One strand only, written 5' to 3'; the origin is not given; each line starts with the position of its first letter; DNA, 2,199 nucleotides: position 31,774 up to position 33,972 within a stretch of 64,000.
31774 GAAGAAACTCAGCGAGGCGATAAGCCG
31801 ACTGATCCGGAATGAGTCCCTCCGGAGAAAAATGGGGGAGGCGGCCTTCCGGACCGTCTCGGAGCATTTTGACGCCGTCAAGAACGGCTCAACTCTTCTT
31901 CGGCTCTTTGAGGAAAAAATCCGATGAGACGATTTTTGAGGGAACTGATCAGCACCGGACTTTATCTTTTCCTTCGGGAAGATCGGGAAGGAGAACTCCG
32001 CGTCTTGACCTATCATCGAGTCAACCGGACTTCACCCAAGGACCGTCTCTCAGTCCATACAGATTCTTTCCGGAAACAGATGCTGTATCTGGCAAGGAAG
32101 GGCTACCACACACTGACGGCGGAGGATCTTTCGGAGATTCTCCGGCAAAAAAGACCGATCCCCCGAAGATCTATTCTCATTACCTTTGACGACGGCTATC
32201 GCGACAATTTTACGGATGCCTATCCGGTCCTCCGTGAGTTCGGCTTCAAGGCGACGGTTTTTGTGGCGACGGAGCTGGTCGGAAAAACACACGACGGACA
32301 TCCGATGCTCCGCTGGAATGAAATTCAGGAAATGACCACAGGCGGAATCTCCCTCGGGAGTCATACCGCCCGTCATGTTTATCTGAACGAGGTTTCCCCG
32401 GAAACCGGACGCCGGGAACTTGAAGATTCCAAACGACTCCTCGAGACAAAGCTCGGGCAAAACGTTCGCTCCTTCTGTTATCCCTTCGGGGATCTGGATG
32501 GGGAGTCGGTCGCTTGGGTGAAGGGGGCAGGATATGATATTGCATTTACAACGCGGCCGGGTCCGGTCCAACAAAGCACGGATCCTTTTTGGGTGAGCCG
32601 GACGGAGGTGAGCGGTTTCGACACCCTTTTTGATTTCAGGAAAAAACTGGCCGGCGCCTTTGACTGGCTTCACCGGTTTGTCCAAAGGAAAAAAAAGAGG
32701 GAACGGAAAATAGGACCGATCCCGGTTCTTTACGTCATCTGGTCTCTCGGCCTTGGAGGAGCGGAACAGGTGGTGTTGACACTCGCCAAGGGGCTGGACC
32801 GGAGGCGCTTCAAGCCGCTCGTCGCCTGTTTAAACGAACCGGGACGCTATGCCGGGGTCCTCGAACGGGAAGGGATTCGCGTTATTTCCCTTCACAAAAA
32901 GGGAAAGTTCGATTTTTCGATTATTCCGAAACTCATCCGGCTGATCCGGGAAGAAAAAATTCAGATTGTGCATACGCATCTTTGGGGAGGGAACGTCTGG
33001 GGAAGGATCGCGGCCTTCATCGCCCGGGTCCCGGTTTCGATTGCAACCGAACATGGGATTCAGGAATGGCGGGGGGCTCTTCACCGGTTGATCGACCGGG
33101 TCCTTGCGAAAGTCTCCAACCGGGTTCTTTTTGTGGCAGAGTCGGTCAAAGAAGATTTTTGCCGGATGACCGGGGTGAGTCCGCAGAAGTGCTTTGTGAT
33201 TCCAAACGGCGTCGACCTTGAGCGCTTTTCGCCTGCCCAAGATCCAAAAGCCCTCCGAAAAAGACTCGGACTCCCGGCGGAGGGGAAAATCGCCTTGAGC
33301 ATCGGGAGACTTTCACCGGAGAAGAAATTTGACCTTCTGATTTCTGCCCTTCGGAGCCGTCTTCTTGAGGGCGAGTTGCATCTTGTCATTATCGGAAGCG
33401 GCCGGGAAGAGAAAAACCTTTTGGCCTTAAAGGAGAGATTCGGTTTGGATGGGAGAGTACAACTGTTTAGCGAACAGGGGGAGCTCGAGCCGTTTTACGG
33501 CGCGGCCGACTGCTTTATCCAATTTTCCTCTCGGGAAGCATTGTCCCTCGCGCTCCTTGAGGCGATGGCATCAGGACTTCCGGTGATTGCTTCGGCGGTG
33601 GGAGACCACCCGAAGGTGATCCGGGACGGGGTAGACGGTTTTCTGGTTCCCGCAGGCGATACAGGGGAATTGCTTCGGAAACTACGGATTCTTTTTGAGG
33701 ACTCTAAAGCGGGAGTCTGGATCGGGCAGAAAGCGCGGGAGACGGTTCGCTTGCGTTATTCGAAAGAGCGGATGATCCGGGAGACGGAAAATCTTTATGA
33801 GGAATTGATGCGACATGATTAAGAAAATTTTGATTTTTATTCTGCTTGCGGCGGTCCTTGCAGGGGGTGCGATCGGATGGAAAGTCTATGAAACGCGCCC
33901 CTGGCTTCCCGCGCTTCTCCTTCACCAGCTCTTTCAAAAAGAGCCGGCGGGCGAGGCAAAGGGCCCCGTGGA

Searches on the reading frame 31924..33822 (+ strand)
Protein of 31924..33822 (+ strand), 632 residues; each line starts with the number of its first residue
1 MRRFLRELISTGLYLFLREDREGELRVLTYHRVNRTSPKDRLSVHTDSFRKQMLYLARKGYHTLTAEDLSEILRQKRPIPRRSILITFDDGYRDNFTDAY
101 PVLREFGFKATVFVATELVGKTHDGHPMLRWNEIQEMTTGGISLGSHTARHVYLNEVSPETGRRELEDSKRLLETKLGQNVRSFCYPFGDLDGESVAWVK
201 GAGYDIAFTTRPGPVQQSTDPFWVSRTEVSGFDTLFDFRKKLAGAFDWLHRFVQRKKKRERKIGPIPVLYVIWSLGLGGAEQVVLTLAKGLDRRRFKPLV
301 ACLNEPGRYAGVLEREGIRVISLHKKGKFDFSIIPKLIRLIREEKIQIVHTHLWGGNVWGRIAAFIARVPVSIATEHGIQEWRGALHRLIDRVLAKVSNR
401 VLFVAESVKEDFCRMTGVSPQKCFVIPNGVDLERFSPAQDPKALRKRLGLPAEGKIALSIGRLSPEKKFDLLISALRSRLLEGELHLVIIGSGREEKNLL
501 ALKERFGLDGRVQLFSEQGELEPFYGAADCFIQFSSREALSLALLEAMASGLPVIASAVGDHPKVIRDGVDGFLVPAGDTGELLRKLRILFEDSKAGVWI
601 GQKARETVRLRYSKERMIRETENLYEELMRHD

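Call 10: search_protein_families(library=ncbifam, proteins=[window:31924-33822:+], max_evalue=0.00001)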
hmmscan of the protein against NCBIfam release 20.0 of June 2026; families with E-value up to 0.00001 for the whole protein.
window:31924-33822:+ (632 aa): 45 families (the best 25 are shown)
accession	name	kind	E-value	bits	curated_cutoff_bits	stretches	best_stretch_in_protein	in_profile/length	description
TIGR03088.1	stp2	hypoth_equivalog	3.6e-58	197.4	409.05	1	268-628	4-373/374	TIGR03088 family PEP-CTERM/XrtA system glycosyltransferase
TIGR03999.1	thiol_BshA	equivalog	8.2e-37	127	273.7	1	323-629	62-374/375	N-acetyl-alpha-D-glucosaminyl L-malate synthase BshA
NF041876.1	EPS_EpsE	equivalog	2.6e-27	96.1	400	1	409-616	173-384/389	exopolysaccharide biosynthesis GT4 family glycosyltransferase EpsE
TIGR03938.2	deacetyl_PgaB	equivalog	3.8e-27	94.8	321.9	1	24-149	2-143/621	poly-beta-1,6-N-acetyl-D-glucosamine N-deacetylase PgaB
NF053787.1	GlcN_PG_synth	equivalog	9.5e-27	93.8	480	1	399-629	145-360/361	N-acetylglucosaminyl phosphatidylglycerol synthase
TIGR03449.1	mycothiol_MshA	equivalog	3.3e-26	92.1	462.5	1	392-629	159-404/406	D-inositol-3-phosphate glycosyltransferase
TIGR02149.1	glgA_Coryne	subfamily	1e-25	90.7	302.4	1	343-628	81-390/391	glycogen synthase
TIGR04063.1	stp3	hypoth_equivalog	8.3e-25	87.5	442.05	1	383-629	143-396/397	TIGR04063 family PEP-CTERM/XrtA system glycosyltransferase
NF047684.1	TeichurnBiosyTuaC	equivalog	2.2e-22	79.5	550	1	396-629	163-390/391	teichuronic acid biosynthesis protein TuaC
NF011177.0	PRK14582.1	equivalog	6.4e-21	74.3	923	1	26-113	50-138/671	poly-beta-1,6-N-acetyl-D-glucosamine N-deacetylase PgaB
TIGR04157.1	glyco_rSAM_CFB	subfamily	4.4e-19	68.7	400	1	393-625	165-406/406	TIGR04157 family glycosyltransferase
TIGR03933.1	PIA_icaB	equivalog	5.7e-18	65.3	248.35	1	42-230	33-230/245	intercellular adhesin biosynthesis polysaccharide N-deacetylase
NF050063.1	ProtGlycPglJ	equivalog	9.2e-18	64.6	500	1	386-607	133-346/363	N-acetylgalactosamine-N,N'-diacetylbacillosaminyl-diphospho-undecaprenol 4-alpha-N-acetylgalactosaminyltransferase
TIGR04047.1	MSMEG_0565_glyc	hypoth_equivalog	1.6e-16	60.4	259.85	1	369-596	110-344/373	MSMEG_0565 family glycosyltransferase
NF049988.1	MGlcDAGSynMgs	equivalog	6e-16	58.8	400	1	337-630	78-389/398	alpha-monoglucosyldiacylglycerol synthase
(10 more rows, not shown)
